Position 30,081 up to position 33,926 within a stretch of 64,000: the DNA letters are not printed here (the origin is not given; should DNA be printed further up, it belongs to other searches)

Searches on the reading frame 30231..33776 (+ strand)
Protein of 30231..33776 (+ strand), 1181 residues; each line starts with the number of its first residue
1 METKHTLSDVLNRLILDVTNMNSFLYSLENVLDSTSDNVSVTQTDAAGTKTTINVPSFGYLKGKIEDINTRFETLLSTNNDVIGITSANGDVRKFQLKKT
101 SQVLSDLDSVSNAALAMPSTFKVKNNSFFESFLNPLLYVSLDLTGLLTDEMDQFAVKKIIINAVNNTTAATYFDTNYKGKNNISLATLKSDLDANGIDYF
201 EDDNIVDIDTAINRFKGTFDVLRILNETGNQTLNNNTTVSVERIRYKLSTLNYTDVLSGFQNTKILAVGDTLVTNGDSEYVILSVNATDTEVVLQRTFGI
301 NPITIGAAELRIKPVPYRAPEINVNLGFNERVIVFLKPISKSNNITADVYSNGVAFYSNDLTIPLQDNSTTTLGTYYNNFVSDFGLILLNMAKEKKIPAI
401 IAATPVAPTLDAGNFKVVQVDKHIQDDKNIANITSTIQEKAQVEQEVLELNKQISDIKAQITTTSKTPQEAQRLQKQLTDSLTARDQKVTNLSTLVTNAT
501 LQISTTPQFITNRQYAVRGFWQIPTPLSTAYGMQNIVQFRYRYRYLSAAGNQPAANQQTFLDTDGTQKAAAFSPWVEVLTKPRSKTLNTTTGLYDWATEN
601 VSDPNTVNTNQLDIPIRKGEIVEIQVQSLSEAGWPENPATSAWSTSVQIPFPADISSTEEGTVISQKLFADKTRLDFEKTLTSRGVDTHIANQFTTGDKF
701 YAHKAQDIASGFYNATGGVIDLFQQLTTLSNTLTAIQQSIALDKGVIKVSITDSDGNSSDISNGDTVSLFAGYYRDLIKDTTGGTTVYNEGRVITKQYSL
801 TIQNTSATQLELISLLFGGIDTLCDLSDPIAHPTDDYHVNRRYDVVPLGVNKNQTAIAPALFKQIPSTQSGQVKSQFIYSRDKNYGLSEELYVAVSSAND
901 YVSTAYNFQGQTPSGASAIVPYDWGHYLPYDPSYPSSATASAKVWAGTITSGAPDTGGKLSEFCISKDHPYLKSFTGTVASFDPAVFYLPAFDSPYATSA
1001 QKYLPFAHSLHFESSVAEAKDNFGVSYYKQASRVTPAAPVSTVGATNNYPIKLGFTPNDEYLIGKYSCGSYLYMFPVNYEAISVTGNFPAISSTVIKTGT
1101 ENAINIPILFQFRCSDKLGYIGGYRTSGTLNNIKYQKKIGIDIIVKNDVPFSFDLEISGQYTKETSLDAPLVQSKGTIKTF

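Call 8: search_protein_families(library=phrogs, proteins=[window:30231-33776:+], max_evalue=0.001)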
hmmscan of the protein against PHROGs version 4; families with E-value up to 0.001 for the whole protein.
window:30231-33776:+ (1181 aa): 1 family
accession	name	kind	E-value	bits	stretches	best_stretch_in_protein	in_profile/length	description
phrog_29329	-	unknown function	2.6e-126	423.7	2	4-817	9-801/1092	-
